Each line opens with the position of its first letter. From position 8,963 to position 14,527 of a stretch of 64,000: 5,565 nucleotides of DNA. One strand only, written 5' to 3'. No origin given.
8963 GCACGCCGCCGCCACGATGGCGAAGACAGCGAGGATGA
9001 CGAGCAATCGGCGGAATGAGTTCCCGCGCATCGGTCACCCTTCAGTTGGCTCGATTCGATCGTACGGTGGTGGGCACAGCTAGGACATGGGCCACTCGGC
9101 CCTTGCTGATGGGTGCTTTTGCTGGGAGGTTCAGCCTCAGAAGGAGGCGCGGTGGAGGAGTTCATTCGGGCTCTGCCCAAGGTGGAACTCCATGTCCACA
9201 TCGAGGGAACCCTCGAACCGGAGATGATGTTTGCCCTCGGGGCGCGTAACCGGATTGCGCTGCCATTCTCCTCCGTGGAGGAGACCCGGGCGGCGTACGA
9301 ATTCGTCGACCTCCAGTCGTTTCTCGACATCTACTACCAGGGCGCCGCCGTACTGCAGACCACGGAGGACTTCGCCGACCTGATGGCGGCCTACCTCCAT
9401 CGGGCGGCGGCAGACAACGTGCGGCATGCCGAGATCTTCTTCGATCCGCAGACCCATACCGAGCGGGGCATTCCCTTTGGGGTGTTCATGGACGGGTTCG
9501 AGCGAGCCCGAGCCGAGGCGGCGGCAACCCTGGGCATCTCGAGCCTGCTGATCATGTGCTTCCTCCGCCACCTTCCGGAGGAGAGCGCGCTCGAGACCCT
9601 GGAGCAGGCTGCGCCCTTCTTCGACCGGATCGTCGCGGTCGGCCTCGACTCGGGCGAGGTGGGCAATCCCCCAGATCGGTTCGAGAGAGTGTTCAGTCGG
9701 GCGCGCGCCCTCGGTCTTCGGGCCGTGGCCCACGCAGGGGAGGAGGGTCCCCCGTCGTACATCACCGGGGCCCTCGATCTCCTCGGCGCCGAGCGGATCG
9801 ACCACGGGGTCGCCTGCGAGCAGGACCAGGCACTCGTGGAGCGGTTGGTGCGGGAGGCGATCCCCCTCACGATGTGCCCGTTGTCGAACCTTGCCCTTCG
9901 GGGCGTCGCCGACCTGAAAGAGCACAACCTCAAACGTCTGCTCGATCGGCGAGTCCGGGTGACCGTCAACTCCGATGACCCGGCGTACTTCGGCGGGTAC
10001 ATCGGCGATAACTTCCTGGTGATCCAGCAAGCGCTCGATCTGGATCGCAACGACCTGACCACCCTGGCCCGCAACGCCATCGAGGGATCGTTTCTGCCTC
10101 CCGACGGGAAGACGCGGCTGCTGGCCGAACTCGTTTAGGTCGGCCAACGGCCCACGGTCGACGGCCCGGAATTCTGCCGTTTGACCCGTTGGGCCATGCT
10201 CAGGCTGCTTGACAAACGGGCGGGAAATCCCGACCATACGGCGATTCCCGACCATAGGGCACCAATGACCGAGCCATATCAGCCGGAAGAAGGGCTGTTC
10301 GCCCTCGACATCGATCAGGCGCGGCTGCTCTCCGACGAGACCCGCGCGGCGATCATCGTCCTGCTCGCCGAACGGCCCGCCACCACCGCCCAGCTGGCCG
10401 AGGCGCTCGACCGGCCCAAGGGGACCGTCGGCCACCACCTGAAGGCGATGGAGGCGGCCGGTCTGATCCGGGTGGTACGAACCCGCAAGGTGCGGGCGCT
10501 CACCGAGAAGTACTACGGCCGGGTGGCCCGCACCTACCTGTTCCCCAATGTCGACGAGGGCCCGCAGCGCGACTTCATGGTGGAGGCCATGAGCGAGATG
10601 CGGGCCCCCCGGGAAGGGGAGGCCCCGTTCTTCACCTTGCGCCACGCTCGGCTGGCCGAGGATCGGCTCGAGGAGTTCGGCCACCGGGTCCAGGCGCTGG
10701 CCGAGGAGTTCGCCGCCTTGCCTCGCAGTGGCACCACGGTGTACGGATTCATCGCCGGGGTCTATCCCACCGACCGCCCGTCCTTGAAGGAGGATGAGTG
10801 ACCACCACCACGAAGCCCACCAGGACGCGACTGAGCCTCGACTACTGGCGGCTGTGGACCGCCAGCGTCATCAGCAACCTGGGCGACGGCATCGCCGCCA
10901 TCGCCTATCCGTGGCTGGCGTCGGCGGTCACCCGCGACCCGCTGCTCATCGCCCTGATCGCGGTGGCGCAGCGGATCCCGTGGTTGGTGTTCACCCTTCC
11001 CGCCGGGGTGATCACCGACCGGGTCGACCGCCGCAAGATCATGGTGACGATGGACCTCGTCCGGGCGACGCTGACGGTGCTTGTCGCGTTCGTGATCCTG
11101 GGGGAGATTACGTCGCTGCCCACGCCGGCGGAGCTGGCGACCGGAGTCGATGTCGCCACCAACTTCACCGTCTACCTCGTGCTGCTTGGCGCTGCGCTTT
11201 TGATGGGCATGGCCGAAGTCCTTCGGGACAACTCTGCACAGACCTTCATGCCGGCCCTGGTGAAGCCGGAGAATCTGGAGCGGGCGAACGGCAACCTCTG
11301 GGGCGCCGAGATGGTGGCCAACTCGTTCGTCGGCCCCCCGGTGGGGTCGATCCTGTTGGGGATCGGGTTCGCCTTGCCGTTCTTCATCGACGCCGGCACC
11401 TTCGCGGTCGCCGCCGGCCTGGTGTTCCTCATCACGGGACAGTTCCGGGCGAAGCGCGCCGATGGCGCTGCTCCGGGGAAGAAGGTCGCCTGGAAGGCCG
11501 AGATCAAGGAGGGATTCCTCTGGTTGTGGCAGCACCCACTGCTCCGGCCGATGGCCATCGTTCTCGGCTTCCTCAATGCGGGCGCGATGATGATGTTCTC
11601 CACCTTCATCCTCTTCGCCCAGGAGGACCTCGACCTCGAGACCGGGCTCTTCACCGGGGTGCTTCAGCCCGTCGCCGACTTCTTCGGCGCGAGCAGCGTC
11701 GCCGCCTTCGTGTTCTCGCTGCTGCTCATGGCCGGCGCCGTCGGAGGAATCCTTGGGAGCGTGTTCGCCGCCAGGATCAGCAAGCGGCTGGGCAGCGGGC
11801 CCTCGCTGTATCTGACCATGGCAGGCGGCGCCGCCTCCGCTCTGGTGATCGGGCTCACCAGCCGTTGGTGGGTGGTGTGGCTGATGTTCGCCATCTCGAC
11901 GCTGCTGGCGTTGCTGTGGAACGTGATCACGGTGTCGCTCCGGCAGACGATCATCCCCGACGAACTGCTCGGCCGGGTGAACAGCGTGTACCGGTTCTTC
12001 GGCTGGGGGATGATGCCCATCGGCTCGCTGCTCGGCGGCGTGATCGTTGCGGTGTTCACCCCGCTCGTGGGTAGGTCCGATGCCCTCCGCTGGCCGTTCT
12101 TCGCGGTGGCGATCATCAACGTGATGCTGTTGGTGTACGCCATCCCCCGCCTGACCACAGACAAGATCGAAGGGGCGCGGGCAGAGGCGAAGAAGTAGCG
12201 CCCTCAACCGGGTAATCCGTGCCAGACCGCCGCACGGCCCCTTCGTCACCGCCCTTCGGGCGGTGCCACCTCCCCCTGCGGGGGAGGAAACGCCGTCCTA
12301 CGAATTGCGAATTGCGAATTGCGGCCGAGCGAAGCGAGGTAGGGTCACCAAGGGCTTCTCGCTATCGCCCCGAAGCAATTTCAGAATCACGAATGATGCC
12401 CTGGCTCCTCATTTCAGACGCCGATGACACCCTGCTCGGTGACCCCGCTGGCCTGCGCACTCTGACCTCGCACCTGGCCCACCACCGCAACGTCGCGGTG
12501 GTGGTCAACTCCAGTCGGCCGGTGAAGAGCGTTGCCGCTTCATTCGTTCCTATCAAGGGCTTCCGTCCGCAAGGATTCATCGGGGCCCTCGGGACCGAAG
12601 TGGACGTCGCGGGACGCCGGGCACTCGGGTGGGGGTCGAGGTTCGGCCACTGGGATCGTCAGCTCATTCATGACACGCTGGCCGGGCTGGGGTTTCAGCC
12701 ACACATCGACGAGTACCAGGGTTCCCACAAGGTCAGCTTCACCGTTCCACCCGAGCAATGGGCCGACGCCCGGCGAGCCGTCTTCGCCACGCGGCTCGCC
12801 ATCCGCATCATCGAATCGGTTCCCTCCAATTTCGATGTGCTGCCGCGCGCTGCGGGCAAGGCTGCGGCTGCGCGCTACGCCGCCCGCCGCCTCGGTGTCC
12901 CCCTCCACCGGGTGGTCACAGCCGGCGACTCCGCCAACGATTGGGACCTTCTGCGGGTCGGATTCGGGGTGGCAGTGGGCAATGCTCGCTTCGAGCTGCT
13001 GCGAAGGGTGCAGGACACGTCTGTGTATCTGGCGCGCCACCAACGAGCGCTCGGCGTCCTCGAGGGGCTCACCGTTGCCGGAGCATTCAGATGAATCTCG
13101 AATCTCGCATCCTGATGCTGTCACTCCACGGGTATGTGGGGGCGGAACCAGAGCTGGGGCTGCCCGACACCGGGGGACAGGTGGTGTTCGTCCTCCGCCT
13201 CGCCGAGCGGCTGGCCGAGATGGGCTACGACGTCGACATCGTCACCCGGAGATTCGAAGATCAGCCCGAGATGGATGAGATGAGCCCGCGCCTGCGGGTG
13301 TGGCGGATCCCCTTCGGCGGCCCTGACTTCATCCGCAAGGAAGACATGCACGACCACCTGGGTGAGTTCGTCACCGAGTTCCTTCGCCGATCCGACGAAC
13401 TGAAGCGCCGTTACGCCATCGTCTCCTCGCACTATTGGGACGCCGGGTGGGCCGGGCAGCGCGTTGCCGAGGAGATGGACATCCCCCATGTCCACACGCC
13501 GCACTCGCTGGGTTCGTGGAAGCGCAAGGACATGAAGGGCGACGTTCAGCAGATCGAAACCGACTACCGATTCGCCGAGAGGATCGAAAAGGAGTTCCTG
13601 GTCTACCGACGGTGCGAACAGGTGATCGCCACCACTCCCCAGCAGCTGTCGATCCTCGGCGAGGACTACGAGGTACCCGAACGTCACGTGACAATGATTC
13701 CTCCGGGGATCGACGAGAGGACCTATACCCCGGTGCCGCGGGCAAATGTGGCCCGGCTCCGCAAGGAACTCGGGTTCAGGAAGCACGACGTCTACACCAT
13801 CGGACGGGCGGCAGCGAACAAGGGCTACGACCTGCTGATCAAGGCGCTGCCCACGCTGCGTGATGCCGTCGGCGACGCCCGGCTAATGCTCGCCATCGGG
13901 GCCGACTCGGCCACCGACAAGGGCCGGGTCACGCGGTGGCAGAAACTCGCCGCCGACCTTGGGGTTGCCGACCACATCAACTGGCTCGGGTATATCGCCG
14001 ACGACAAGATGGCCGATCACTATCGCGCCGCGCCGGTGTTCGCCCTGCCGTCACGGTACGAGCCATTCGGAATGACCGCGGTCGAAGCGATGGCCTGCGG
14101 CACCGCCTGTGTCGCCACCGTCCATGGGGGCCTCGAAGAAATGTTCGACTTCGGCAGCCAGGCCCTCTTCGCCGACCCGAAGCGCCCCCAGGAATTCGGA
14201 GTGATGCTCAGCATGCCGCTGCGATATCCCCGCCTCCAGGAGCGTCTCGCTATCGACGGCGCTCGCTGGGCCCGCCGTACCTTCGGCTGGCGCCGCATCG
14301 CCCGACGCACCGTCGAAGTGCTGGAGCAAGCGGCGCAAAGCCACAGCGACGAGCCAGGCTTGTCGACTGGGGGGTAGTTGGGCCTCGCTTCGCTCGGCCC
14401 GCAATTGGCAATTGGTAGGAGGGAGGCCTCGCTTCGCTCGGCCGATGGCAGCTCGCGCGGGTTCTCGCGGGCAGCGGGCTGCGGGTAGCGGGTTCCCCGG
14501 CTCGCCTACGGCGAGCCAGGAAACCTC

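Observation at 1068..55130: Most intergenic spacers are built from tandem repeats with a strict 7-nt period, in many different unit sequences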

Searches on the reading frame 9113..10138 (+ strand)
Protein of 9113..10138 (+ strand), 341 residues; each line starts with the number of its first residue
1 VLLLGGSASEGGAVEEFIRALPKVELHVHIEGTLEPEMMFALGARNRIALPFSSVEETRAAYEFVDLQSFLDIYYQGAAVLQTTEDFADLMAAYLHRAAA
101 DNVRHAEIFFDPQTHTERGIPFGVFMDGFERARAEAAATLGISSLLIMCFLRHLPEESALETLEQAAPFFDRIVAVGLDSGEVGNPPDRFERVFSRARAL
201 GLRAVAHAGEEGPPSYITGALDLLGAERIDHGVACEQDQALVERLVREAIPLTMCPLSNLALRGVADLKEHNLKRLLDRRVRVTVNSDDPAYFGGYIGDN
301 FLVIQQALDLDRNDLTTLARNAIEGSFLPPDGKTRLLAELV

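Call 11: search_protein_families(library=pfam, proteins=[window:9113-10138:+])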
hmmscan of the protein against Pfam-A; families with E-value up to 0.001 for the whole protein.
window:9113-10138:+ (341 aa): 2 families
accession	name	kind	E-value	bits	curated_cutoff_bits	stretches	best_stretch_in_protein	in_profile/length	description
PF00962.28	A_deaminase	-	1.1e-93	314.4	27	1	22-340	1-327/330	Adenosine deaminase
PF19326.5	AMP_deaminase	-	1.5e-06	27.3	27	1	206-334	456-583/630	AMP deaminase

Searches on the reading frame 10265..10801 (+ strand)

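Call 11: search_protein_families(library=pfam, proteins=[window:10265-10801:+])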
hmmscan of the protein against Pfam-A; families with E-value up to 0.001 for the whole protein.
window:10265-10801:+ (178 aa): 10 families
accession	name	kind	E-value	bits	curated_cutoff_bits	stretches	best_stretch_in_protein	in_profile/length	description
PF12840.13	HTH_20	-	6.8e-14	52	27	1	22-71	1-51/51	Helix-turn-helix domain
PF01022.26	HTH_5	-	5.8e-13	48.9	22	1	24-69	1-46/47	Bacterial regulatory protein, arsR family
PF12802.13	MarR_2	-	1.9e-06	28.4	27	1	28-75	8-57/61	MarR family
PF01978.25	TrmB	-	5.6e-06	26.6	25.6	1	31-74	15-58/68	Sugar-specific transcriptional regulator TrmB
PF25212.1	HVO_A0114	-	1.3e-05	25.3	27.6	1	19-77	17-75/84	HVO_A0114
PF13412.12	HTH_24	-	2.9e-05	24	21.9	1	32-69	11-48/48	Winged helix-turn-helix DNA-binding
PF25213.1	HVO_A0261_N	-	4.7e-05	23.6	35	1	19-71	5-57/86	HVO_A0261 N-terminal domain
PF13384.12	HTH_23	-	0.00011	22.3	24.6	1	23-67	3-46/50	Homeodomain-like domain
PF09339.16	HTH_IclR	-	0.00034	20.8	22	1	30-69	8-49/52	IclR helix-turn-helix domain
PF01047.28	MarR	-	0.00058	20.1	24.6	0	33-70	11-49/59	MarR family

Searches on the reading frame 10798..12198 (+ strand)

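Call 11: search_protein_families(library=pfam, proteins=[window:10798-12198:+])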
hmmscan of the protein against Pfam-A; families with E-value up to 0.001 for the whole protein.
window:10798-12198:+ (466 aa): 2 families
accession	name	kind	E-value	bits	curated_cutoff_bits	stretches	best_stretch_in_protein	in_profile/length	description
PF07690.21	MFS_1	-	1.4e-29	103.6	33.4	2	19-402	1-339/347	Major Facilitator Superfamily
PF05977.19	MFS_3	-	4e-21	75.5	27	2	18-202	14-179/524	Transmembrane secretion effector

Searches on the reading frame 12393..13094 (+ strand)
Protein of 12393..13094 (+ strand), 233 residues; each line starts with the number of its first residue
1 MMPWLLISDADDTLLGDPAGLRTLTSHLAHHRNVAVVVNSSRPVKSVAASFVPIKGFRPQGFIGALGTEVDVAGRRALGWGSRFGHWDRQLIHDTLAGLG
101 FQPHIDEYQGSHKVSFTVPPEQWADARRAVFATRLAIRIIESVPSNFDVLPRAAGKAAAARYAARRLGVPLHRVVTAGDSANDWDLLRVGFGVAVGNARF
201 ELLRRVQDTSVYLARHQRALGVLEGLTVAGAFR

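Call 11: search_protein_families(library=pfam, proteins=[window:12393-13094:+])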
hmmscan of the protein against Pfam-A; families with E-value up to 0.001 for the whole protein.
window:12393-13094:+ (233 aa): 2 families
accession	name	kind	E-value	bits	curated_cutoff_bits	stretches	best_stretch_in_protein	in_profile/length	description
PF05116.19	S6PP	-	8.1e-34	117.7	20.3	1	4-227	3-243/247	Sucrose-6F-phosphate phosphohydrolase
PF08282.18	Hydrolase_3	-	9.4e-12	45.6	20.9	1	108-204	139-237/255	haloacid dehalogenase-like hydrolase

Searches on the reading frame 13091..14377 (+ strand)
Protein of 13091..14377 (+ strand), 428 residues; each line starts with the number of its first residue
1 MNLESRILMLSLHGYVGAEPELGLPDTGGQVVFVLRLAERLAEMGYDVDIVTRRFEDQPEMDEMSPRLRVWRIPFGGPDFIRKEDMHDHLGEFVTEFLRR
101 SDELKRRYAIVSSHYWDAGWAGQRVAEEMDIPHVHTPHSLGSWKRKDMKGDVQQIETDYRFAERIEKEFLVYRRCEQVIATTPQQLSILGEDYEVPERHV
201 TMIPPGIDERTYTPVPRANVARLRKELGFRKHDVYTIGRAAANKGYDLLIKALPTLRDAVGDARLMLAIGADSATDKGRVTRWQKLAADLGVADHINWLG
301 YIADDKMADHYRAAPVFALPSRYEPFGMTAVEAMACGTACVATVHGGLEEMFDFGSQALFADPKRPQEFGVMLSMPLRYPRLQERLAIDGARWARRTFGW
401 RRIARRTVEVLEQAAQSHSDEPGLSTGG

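Call 11: search_protein_families(library=pfam, proteins=[window:13091-14377:+])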
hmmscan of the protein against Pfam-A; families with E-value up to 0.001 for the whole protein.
window:13091-14377:+ (428 aa): 7 families
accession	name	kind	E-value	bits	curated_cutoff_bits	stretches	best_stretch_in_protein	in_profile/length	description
PF00534.26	Glycos_transf_1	-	3.9e-31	108.3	26.4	1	231-369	15-148/172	Glycosyl transferases group 1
PF13692.12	Glyco_trans_1_4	-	9.5e-27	94.4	27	1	233-369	3-132/142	Glycosyl transferases group 1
PF13439.12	Glyco_transf_4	-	6.4e-26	91.8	28.5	1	28-209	2-168/170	Glycosyltransferase Family 4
PF13579.12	Glyco_trans_4_4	-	2.4e-23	83.7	29.7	1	28-206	1-158/158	Glycosyl transferase 4-like domain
PF20706.3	GT4-conflict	-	6.9e-15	55.3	26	1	25-353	9-321/385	Family 4 Glycosyltransferase in conflict systems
PF00862.26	GT-B_Sucrose_synth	-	1.4e-10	40.9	23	1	6-190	15-225/290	Sucrose synthase first GT-B domain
PF13524.12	Glyco_trans_1_2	-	2.6e-05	24.6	25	1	276-405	22-140/144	Glycosyl transferase-like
